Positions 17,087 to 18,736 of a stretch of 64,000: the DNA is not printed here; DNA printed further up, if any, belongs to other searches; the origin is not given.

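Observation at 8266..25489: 17-kb TetR / TRAP / CoA-ligase / split B12-mutase / PrpD / beta-oxidation cluster with no acyl-CoA dehydrogenase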

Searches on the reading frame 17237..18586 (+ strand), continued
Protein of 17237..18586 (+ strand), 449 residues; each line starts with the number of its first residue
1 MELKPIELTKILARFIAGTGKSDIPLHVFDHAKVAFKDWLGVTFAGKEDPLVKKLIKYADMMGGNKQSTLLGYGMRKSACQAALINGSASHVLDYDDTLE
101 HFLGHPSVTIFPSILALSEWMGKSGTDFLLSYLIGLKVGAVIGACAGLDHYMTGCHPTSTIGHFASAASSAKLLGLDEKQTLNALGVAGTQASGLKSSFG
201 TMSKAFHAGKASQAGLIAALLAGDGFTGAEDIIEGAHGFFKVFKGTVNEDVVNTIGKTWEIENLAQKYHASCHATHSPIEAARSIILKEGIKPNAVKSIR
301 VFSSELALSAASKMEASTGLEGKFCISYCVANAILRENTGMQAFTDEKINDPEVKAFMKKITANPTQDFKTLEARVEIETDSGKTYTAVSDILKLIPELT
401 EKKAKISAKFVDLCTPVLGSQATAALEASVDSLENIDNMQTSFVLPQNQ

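Call 78: find_homologous_proteins(query=window:17237-18586:+, max_evalue=1e-60)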
Query window:17237-18586:+ (449 aa): 612 proteins with E <= 1e-60 among 8000 candidates; the best 120 are listed.
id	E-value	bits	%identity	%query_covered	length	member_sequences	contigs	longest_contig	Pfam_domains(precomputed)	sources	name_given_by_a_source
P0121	1.0e-293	992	100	100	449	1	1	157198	PF19305.5,PF03972.20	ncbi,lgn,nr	ncbi:MAG: MmgE/PrpD family protein [Deltaproteobacteria bacterium]|nr:MmgE/PrpD family protein [Delt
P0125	3.7e-270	914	92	100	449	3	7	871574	PF19305.5,PF03972.20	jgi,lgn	jgi:2-methylcitrate dehydratase PrpD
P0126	4.0e-269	911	91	100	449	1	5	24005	PF19305.5,PF03972.20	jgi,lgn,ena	-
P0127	2.3e-266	902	90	100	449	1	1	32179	PF19305.5,PF03972.20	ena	-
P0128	3.8e-261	884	89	100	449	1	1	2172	PF19305.5,PF03972.20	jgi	jgi:2-methylcitrate dehydratase PrpD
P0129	8.9e-257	870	86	100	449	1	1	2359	PF19305.5,PF03972.20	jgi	jgi:2-methylcitrate dehydratase PrpD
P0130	2.7e-256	868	88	98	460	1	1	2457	PF19305.5,PF03972.20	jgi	jgi:2-methylcitrate dehydratase PrpD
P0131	1.8e-254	862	86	100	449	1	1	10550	PF19305.5,PF03972.20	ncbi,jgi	jgi:2-methylcitrate dehydratase PrpD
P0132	3.9e-240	815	81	98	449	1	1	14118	PF19305.5,PF03972.20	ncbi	-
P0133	1.0e-238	810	81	98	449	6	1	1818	PF19305.5,PF03972.20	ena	-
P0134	3.4e-238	809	81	98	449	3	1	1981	PF19305.5,PF03972.20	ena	-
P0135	3.0e-235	799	80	98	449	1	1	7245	PF19305.5,PF03972.20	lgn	-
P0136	3.3e-234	796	81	98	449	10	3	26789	PF19305.5,PF03972.20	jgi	jgi:2-methylcitrate dehydratase PrpD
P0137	1.4e-233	793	80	98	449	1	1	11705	PF19305.5,PF03972.20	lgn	-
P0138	5.8e-233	791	79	98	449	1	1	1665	PF19305.5,PF03972.20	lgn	-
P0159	2.4e-179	615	64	96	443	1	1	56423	PF19305.5,PF03972.20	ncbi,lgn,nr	ncbi:MAG: MmgE/PrpD family protein [Spirochaetota bacterium]|nr:MmgE/PrpD family protein [Spirochaet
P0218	4.3e-171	588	60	98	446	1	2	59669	PF19305.5,PF03972.20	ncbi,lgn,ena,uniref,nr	ncbi:MmgE/PrpD family protein [Desulfobacula sp.]|uniref:MmgE/PrpD family protein n=1 Tax=Desulfobac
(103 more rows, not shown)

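Call 79: find_encoding_contigs(protein=P0218, flank=10000, max_places=1)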
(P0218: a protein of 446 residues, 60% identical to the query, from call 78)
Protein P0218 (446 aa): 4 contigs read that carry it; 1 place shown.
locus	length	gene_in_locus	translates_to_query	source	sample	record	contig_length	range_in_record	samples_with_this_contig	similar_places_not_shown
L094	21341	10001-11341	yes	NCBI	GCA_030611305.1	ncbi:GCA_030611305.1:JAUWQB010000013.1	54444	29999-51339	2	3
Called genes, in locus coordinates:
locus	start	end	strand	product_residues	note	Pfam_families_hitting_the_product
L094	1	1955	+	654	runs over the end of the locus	PF04290:DctQ, PF06808:DctM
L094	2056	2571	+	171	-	PF00582:Usp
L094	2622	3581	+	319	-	PF00478:IMPDH (faint), PF03060:NMO, PF00977:His_biosynth (faint)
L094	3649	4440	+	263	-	PF00378:ECH_1, PF16113:ECH_2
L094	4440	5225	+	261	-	PF00378:ECH_1, PF16113:ECH_2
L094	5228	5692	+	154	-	-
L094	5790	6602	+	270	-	PF00378:ECH_1, PF16113:ECH_2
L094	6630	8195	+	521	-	PF01039:Carboxyl_trans, PF03255:ACCA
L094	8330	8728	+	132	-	PF02310:B12-binding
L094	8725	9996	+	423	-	PF00083:Sugar_tr (faint), PF07690:MFS_1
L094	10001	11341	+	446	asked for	PF03972:MmgE_PrpD_N, PF19305:MmgE_PrpD_C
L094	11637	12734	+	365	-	PF03480:DctP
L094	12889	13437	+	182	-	PF04290:DctQ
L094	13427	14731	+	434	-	PF06808:DctM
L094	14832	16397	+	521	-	PF00501:AMP-binding, PF13193:AMP-binding_C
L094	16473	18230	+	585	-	PF01642:MM_CoA_mutase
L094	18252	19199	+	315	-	PF03308:MeaB, PF00009:GTP_EFTU (faint)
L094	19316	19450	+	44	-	-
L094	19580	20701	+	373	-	PF03977:OAD_beta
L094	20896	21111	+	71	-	PF00364:Biotin_lipoyl, PF01597:GCV_H (weak), PF25973:BSH_CzcB (faint), PF25917:BSH_RND (faint), PF25984:BSH_YknX (faint)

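Call 80: find_encoding_contigs(protein=P0159, flank=10000, max_places=1)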
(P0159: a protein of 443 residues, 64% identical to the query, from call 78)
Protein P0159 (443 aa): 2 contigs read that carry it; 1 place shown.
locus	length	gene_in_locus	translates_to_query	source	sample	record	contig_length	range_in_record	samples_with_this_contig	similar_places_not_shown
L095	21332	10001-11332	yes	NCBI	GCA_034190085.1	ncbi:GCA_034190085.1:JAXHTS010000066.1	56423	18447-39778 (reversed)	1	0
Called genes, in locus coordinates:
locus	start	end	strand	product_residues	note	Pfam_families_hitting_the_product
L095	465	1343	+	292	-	PF00106:adh_short, PF08659:KR, PF13561:adh_short_C2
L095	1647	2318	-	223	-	PF00881:Nitroreductase, PF14512:TM1586_NiRdase (faint)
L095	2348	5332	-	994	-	PF18072:FGAR-AT_linker, PF00586:AIRS, PF02769:AIRS_C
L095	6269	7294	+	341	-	PF03480:DctP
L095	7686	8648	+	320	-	PF03480:DctP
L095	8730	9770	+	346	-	PF03480:DctP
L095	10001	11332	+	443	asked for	PF03972:MmgE_PrpD_N, PF19305:MmgE_PrpD_C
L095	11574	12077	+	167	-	PF04290:DctQ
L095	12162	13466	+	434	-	PF06808:DctM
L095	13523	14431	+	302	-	PF16811:TAtT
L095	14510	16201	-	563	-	PF00749:tRNA-synt_1c, PF03950:tRNA-synt_1c_C, PF20974:tRNA-synt_1c_C2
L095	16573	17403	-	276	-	PF01841:Transglut_core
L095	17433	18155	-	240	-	-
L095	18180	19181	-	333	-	PF00586:AIRS, PF02769:AIRS_C (weak)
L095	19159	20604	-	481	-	PF00749:tRNA-synt_1c, PF19269:Anticodon_2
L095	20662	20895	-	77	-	-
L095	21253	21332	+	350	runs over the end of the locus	PF21016:RlmN_N, PF04055:Radical_SAM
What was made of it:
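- In L095 the gene sits inside a TRAP operon (call 80).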

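Call 82: search_protein_families(library=pfam, proteins=[L094:5228-5692:+, L094:4440-5225:+], max_evalue=0.001)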
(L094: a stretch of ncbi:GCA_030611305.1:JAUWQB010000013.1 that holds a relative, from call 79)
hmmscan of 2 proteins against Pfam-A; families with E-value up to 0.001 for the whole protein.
L094:5228-5692:+ (154 aa): 0 families

L094:4440-5225:+ (261 aa): 2 families
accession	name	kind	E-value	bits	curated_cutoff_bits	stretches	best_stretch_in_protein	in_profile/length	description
PF00378.25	ECH_1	-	8e-43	147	27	1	16-260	6-250/251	Enoyl-CoA hydratase/isomerase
PF16113.10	ECH_2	-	1.8e-25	90.6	27.2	1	17-243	2-230/335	Enoyl-CoA hydratase/isomerase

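Call 88: search_solved_structures(query=window:17237-18586:+, max_evalue=0.00001, show_alignments=5)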
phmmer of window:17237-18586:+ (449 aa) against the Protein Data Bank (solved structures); distinct sequences matched with E-value up to 0.00001: 10.
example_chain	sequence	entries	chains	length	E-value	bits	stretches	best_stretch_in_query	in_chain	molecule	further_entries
2hp3_A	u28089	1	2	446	2.5e-55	191.4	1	12-364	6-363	IDS-epimerase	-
2hp0_A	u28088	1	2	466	3.1e-55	191.1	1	12-364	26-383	IDS-epimerase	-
7bra_A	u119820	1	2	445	5.7e-48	167.2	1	25-349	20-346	Bacillus subtilis IRG1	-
7e9d_A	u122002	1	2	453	1.4e-46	162.7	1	25-349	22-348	IRG1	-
7br9_A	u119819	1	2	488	2.2e-30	109.3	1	12-393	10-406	Cis-aconitate decarboxylase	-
6r6t_A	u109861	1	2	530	3.2e-30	108.7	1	13-393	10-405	Cis-aconitate decarboxylase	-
12vt_A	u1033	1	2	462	1.3e-27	100.1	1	9-393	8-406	Cis-aconitate decarboxylase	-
12ux_A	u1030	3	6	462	5.4e-27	98.1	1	9-393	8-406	Cis-aconitate decarboxylase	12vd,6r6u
12vw_A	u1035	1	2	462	5.4e-27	98.1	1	9-393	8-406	Cis-aconitate decarboxylase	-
12vq_A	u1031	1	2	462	1.2e-25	93.7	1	9-393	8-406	Cis-aconitate decarboxylase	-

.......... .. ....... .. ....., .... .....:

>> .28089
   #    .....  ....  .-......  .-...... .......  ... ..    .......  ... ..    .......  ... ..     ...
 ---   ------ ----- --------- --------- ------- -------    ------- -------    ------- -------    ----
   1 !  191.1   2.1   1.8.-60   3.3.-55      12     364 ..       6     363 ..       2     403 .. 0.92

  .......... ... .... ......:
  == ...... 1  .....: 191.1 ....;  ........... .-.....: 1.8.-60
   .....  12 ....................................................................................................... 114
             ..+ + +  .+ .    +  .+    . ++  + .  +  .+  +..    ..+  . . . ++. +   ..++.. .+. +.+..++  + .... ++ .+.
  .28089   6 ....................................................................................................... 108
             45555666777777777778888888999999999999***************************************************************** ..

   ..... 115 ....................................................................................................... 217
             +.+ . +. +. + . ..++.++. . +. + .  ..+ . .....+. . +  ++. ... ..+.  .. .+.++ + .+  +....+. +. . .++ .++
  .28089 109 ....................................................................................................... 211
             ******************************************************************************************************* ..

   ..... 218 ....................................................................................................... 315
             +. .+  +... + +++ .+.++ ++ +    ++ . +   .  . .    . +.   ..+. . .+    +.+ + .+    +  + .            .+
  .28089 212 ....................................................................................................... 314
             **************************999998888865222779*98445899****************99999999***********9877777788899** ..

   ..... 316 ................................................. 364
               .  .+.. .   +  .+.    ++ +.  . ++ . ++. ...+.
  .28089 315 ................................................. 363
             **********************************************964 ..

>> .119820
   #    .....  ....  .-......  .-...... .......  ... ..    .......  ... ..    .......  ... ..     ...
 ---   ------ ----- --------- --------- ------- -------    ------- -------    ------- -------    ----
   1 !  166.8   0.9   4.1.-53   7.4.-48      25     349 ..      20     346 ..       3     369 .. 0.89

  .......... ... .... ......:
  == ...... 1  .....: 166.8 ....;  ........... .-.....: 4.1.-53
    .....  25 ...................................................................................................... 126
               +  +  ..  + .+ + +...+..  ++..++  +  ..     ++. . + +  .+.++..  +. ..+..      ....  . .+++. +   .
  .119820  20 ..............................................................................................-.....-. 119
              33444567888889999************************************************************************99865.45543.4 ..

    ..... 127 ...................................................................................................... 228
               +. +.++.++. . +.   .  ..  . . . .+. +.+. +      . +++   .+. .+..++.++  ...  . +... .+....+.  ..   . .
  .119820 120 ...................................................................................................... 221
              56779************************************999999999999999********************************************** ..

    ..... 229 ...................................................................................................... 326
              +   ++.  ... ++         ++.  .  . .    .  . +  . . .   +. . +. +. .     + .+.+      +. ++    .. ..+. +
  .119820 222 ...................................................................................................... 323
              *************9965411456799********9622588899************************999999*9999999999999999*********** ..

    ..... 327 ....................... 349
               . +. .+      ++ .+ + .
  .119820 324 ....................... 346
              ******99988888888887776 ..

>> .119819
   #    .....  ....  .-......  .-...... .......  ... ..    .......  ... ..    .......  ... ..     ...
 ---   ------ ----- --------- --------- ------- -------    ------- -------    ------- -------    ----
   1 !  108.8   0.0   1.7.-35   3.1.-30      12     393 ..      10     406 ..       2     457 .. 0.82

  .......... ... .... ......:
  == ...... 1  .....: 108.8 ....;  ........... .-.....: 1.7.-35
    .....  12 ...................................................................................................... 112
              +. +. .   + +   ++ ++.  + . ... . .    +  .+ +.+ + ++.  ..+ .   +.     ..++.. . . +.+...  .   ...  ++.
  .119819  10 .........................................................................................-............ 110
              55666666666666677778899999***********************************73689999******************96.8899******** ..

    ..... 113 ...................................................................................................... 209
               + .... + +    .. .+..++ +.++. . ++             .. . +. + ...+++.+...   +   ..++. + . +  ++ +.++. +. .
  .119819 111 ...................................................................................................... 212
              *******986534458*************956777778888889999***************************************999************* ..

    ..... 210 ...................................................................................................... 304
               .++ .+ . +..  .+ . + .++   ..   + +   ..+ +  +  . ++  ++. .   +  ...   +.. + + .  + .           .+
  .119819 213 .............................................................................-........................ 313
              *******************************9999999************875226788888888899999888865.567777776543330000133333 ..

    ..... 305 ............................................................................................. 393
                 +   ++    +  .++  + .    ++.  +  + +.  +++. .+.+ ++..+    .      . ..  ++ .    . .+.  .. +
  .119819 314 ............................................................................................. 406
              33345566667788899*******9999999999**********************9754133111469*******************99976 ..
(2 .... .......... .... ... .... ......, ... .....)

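Call 92: search_dna_similar(query=window:17237-18586:+, collection=plasmids, mode=protein, max_rows=15, max_evalue=1e-20)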
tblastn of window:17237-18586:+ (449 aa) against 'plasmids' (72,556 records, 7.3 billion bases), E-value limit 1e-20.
Records with a match: 479; places in all: 660; records where one place covers at least 80% of the query: 344.
Best place of each record, by identity: <60% 479.
By first word of the organism name: Rhizobium 101; Sinorhizobium 61; Pseudosulfitobacter 33; Pantoea 19; Agrobacterium 18; Azospirillum 16; Paracoccus 15; Paraburkholderia 14; Cupriavidus 13; Burkholderia 10; and 74 more.
By predicted mobility (MOB-suite, as given by PLSDB): non-mobilizable 262; mobilizable 123; conjugative 94.
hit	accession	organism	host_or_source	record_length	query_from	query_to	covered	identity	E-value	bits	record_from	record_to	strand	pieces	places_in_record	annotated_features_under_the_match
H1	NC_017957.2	Tistrella mobilis KA081020-065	-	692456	8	434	95%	34.8%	1e-59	218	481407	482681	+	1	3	MmgE/PrpD family protein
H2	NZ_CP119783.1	Haladaptatus sp. YSMS36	cell culture,sediment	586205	1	440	98%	33.5%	9e-47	180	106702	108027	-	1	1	MmgE/PrpD family protein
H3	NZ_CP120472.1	Haladaptatus sp. DYSN1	cell culture,sediment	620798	1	440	98%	33.5%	9e-47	180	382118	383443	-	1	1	MmgE/PrpD family protein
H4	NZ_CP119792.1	Haladaptatus sp. QDMS2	cell culture,sediment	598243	1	440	98%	33.5%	1e-46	180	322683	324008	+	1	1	MmgE/PrpD family protein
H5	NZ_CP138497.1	Variovorax boronicumulans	Legume root,PacBio whole genome assembly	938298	13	446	97%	33.9%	2e-57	211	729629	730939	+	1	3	MmgE/PrpD family protein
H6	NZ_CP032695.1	Rhizobium jaguaris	Calliandra grandiflora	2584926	7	426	94%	34.8%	4e-55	204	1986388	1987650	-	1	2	none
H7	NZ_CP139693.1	Limimaricola variabilis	Bacterial Culture,hydrothermal vent ...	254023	6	439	97%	33.5%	1e-50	191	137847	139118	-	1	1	MmgE/PrpD family protein | acyl-CoA dehydrogenase family protein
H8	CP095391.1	Natribaculum breve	cell culture,saline soil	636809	6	439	97%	33.3%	2e-53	200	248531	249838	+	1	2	none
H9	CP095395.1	Natribaculum longum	cell culture,saline soil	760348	6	439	97%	33.3%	8e-53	198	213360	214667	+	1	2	none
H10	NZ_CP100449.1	Halomarina sp. BCD28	cell culture,sediment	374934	12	440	96%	33.3%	1e-49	188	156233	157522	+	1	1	MmgE/PrpD family protein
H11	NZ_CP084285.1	Caballeronia zhejiangensis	Anasa tristis,Cell culture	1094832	4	438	97%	32.6%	9e-52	195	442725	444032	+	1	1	none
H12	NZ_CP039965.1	Pseudorhodobacter turbinis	single bacterial isolate,Turban shell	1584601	5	439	97%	32.5%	1e-54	203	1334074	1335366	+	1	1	record has no annotation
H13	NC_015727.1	Cupriavidus necator N-1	soil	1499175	8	437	96%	32.6%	2e-48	185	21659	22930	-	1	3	record has no annotation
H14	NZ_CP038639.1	Cupriavidus oxalaticus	whole organism,sewage sludge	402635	24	434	92%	34.1%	6e-57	210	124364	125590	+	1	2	MmgE/PrpD family protein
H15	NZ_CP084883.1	Natrinema zhouii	pure culture,Salt mine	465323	4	434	96%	32.5%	1e-47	182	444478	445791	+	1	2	MmgE/PrpD family protein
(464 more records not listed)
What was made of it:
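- Closest known: . Different: The window protein is only about 33-35% identical to proteobacterial plasmid-borne MmgE/PrpD proteins (call 92).
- Tried and rejected: This gave only uncharacterised homologues at about 33-35% (call 92).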
